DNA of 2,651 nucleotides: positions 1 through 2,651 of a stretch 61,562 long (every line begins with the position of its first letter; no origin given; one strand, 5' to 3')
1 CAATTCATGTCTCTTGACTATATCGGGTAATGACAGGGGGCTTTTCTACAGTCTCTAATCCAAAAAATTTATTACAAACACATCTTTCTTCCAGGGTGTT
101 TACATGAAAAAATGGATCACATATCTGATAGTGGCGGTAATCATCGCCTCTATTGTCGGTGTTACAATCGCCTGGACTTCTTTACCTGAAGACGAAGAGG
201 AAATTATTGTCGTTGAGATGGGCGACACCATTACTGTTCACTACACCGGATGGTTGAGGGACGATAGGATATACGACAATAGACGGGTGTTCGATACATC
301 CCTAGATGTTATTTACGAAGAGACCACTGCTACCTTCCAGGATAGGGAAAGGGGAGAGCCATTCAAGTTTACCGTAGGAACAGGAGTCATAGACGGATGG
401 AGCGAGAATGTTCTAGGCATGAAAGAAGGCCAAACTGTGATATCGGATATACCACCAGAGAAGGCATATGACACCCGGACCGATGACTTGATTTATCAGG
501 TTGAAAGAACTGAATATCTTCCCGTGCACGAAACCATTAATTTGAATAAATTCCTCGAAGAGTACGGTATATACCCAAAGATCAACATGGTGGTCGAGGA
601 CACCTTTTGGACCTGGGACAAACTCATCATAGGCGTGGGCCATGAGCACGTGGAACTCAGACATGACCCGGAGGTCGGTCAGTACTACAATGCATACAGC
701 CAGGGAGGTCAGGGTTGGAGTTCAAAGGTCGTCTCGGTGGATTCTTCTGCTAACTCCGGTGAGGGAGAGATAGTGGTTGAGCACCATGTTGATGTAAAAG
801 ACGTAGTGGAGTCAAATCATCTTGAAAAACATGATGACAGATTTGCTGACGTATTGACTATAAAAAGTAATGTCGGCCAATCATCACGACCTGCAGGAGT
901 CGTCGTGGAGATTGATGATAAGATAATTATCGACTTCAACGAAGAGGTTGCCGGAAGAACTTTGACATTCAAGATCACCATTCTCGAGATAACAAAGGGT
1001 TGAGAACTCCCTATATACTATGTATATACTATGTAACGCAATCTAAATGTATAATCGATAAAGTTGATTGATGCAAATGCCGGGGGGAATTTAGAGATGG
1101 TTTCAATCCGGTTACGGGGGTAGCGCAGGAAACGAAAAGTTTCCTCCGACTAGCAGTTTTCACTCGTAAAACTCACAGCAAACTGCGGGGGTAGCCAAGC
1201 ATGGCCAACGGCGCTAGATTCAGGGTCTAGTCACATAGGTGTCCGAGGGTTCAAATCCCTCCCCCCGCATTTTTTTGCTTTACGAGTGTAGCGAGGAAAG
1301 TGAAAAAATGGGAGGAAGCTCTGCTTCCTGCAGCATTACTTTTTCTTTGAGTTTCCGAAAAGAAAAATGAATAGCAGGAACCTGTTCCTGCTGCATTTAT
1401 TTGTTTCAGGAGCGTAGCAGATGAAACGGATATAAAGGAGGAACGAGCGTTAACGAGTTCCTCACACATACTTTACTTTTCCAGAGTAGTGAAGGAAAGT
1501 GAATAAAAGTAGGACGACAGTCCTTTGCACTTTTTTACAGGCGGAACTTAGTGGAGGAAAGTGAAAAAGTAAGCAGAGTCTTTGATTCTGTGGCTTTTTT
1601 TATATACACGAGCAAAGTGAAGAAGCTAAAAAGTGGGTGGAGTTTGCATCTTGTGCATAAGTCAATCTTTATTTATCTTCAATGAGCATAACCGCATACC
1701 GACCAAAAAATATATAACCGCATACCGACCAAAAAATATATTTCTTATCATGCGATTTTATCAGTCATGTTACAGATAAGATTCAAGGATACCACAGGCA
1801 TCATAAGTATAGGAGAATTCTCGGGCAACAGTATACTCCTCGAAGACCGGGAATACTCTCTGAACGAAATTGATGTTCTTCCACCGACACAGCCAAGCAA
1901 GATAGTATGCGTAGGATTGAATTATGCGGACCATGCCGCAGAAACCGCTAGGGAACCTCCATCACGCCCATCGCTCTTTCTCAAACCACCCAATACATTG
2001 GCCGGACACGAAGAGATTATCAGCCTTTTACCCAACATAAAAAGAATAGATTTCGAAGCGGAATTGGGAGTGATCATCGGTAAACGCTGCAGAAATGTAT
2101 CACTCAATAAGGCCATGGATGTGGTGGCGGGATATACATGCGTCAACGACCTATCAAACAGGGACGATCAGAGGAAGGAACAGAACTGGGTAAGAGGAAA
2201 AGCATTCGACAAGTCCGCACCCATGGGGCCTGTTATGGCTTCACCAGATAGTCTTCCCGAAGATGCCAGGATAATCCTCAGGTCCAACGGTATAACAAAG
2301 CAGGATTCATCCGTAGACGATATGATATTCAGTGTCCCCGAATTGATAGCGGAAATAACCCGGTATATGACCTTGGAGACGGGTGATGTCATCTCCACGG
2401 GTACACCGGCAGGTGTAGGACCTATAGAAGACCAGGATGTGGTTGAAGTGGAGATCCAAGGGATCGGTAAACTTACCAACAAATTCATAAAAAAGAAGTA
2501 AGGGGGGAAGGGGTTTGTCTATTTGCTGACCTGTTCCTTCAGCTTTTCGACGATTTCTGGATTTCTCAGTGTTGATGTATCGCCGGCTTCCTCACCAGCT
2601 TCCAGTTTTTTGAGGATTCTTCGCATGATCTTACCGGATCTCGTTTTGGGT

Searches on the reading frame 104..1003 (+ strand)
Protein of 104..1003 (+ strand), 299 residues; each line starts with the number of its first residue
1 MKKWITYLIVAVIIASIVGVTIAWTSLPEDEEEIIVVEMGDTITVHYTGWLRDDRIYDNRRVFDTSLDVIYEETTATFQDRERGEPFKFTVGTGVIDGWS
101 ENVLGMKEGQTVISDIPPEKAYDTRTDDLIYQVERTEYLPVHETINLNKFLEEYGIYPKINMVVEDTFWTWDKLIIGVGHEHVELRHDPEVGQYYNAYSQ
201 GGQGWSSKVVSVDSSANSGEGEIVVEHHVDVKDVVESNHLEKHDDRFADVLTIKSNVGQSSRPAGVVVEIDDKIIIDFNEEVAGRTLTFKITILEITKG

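Call 38: search_protein_families(library=pfam, proteins=[window:104-1003:+], max_evalue=0.001)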
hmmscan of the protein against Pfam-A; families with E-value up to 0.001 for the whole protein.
window:104-1003:+ (299 aa): 1 family
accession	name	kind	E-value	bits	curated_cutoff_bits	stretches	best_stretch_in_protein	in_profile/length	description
PF00254.34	FKBP_C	-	1.2e-14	54.8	21.1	1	38-126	6-75/94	FKBP-type peptidyl-prolyl cis-trans isomerase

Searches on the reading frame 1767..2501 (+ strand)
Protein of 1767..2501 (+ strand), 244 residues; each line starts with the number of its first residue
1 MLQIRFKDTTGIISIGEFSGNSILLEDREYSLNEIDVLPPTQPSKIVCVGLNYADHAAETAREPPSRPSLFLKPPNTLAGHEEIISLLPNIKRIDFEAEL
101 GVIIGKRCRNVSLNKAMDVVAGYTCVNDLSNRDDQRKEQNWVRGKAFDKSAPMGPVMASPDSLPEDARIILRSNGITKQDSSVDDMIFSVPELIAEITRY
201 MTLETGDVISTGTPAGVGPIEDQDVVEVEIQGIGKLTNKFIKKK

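Call 38: search_protein_families(library=pfam, proteins=[window:1767-2501:+], max_evalue=0.001)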
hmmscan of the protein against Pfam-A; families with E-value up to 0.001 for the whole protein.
window:1767-2501:+ (244 aa): 1 family
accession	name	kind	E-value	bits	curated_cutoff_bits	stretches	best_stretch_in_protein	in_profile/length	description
PF01557.24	FAA_hydrolase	-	4.2e-68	229.6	23.9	1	45-240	1-213/214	Fumarylacetoacetate (FAA) hydrolase C-terminal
